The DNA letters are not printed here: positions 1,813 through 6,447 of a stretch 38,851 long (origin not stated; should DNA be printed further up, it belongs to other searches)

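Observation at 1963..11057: Tandem operon of two giant (about 1445 and 1581 aa) paralogous metzincin lipoproteins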

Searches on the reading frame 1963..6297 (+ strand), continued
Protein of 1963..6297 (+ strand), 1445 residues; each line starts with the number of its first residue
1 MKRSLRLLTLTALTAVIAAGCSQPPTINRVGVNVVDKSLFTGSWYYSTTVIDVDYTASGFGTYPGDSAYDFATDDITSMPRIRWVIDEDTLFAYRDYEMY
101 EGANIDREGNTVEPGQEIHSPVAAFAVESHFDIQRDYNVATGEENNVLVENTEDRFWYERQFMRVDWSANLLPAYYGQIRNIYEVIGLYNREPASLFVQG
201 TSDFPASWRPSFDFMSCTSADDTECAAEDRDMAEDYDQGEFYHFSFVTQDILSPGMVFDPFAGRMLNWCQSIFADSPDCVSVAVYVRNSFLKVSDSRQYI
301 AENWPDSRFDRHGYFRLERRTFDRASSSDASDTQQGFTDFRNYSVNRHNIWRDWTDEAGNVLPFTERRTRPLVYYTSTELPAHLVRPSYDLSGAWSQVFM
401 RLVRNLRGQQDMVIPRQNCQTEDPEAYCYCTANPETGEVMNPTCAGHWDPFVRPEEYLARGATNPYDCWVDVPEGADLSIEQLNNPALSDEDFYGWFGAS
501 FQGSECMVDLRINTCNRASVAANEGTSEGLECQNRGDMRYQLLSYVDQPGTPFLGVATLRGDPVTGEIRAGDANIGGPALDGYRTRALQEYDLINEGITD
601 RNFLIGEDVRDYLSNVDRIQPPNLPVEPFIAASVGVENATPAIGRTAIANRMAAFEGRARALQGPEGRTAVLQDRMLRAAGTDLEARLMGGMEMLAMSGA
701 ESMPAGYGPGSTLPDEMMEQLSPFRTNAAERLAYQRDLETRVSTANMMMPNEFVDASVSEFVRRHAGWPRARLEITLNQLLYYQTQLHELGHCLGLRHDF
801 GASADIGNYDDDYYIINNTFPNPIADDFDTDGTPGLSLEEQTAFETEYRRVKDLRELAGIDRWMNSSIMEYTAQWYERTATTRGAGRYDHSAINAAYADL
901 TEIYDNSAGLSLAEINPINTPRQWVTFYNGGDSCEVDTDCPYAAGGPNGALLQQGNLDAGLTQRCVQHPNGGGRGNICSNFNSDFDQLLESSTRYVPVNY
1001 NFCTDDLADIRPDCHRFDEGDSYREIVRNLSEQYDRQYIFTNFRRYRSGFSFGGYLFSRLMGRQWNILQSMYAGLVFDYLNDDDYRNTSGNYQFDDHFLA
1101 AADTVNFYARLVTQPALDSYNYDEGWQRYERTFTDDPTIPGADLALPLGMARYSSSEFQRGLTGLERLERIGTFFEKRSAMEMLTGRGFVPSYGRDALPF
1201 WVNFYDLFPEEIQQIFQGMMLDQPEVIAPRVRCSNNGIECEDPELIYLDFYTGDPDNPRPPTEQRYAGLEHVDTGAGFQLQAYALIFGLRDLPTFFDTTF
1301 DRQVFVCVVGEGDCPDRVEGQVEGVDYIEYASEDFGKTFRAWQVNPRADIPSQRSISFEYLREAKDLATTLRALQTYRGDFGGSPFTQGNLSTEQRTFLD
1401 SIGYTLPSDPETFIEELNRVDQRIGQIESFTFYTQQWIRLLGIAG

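Call 58: search_protein_families(library=pfam, alignment_id=A5, max_evalue=1)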
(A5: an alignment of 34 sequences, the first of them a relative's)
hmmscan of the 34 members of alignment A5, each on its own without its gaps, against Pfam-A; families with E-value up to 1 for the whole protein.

A. member 1, P0361 (1289 aa): 8 families
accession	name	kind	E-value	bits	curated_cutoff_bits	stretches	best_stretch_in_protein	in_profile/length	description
PF16313.11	DUF4953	-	1.4e-06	28.2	24.2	1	668-696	7-35/316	Met-zincin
PF13688.12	Reprolysin_5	-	0.011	16.4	27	1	676-695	143-162/196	Metallo-peptidase family M12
PF13583.11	Reprolysin_4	-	0.013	15.6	22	1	677-701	138-162/203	Metallo-peptidase family M12B Reprolysin-like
PF13582.12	Reprolysin_3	-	0.037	15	22.4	1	675-690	107-122/123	Metallo-peptidase family M12B Reprolysin-like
PF10462.15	Peptidase_M66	-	0.064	12.7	20.6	1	672-698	190-216/306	Peptidase M66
PF01400.30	Astacin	-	0.089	12.9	22.5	1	675-746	79-146/189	Astacin (Peptidase family M12A)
PF04546.19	Sigma70_ner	-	0.12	12.8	29.7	1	1219-1275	38-94/210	Sigma-70, non-essential region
PF00413.30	Peptidase_M10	-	0.15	12.4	24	1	677-691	111-125/159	Matrixin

B. families by the number of members that match (of 34 scanned): 30 families (the first 25 are shown)
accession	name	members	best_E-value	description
PF16313.11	DUF4953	34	1e-14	Met-zincin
PF13688.12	Reprolysin_5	29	4.2e-05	Metallo-peptidase family M12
PF00413.30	Peptidase_M10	25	0.00014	Matrixin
PF13582.12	Reprolysin_3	20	0.0017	Metallo-peptidase family M12B Reprolysin-like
PF13583.11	Reprolysin_4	17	0.00035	Metallo-peptidase family M12B Reprolysin-like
PF05572.19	Peptidase_M43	16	0.0032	Pregnancy-associated plasma protein-A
PF01400.30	Astacin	15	0.00019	Astacin (Peptidase family M12A)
PF10462.15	Peptidase_M66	10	0.0038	Peptidase M66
PF07998.17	Peptidase_M54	5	0.014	Peptidase family M54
PF12044.14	Metallopep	4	0.0081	Putative peptidase family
PF13574.12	Reprolysin_2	2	0.046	Metallo-peptidase family M12B Reprolysin-like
PF12388.14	Peptidase_M57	2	0.16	Dual-action HEIGH metallo-peptidase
PF14344.12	DUF4397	1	1.2e-07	Domain of unknown function (DUF4397)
PF01839.29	FG-GAP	1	0.014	FG-GAP repeat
PF20437.3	LonC_helical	1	0.025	Lon-like LonC helical domain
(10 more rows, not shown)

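Call 62: search_protein_families(library=pfam, proteins=[P0489, P0446, P0459, P0483, P0498], max_evalue=0.01)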
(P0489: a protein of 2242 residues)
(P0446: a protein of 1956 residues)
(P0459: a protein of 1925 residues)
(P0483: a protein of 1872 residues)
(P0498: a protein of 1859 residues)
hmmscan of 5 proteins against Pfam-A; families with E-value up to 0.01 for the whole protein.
P0489 (2242 aa): 3 families
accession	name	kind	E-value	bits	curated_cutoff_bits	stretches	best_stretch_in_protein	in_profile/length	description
PF16313.11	DUF4953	-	2.5e-11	43.8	24.2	1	1520-1550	6-36/316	Met-zincin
PF14344.12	DUF4397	-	1.3e-06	29.4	30.6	1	1027-1076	3-49/119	Domain of unknown function (DUF4397)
PF00413.30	Peptidase_M10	-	0.0052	17.1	24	1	1527-1572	108-150/159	Matrixin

P0446 (1956 aa): 2 families
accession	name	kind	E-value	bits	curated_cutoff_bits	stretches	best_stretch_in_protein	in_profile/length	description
PF16313.11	DUF4953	-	8e-06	25.7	24.2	1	1123-1142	17-36/316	Met-zincin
PF14344.12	DUF4397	-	9.2e-06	26.7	30.6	0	658-709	3-51/119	Domain of unknown function (DUF4397)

P0459 (1925 aa): 2 families
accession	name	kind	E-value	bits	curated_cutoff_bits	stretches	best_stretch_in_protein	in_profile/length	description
PF16313.11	DUF4953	-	4.7e-06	26.5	24.2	1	960-985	11-36/316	Met-zincin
PF00413.30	Peptidase_M10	-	0.0038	17.5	24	1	924-979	70-125/159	Matrixin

P0483 (1872 aa): 2 families
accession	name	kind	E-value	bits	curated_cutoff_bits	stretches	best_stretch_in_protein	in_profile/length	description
PF16313.11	DUF4953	-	1.8e-06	27.9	24.2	1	1118-1142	12-36/316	Met-zincin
PF14344.12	DUF4397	-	0.0012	19.8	30.6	0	672-724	3-51/119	Domain of unknown function (DUF4397)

P0498 (1859 aa): 1 family
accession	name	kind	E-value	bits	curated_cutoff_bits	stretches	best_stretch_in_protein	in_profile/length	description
PF16313.11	DUF4953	-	0.009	15.7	24.2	1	890-912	11-33/316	Met-zincin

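Call 63: list_cluster_members(proteins=[P0361, P0364, P0369, P0373, P0380, P0389, P0396, P0406, P0422, P0452])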
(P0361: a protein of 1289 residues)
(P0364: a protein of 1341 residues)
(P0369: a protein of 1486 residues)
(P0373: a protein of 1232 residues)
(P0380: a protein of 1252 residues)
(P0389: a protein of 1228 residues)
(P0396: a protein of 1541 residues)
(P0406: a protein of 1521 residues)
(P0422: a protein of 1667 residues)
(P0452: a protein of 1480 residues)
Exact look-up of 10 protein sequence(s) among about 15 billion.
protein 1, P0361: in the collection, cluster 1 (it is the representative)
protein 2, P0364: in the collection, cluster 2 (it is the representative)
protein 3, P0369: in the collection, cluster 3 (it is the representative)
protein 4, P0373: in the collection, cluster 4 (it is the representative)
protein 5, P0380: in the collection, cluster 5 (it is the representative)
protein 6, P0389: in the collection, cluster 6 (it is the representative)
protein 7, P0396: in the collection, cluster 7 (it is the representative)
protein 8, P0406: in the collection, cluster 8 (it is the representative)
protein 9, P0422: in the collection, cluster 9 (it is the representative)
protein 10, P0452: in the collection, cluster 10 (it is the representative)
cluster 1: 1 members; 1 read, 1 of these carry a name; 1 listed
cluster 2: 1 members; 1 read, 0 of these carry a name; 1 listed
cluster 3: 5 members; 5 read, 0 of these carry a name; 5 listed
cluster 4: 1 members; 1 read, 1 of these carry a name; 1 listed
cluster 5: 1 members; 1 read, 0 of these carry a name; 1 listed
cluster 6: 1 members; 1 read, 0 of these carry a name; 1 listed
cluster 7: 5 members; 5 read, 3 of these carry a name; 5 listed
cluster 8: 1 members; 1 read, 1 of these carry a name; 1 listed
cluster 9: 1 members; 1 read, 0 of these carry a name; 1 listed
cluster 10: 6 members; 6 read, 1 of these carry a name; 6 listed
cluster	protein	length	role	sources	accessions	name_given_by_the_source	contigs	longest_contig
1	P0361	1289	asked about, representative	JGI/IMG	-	hypothetical protein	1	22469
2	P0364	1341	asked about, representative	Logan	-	-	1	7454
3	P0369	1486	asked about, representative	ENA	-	-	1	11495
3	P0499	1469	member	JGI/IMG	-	-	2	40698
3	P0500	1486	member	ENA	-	-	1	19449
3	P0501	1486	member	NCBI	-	-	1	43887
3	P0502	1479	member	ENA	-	-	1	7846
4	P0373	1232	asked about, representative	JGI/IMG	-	hypothetical protein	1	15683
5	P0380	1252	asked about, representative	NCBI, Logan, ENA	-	-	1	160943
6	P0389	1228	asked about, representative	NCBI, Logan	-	-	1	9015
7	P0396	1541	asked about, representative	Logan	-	-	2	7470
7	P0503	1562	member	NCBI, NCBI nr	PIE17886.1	MAG: hypothetical protein CSA65_06950 [Proteobacteria bacterium] | MAG: hypothetical protein CSA65_06950 [Pseudomonadota bacterium]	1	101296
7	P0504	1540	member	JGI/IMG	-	hypothetical protein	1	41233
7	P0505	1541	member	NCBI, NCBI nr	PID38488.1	MAG: hypothetical protein CSB49_05405 [Proteobacteria bacterium] | MAG: hypothetical protein CSB49_05405 [Pseudomonadota bacterium]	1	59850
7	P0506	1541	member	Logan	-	-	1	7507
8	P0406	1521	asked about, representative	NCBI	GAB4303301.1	MAG: hypothetical protein Kow0090_18870 [Myxococcota bacterium]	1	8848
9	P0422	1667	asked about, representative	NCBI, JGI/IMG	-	-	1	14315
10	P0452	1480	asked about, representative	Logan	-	-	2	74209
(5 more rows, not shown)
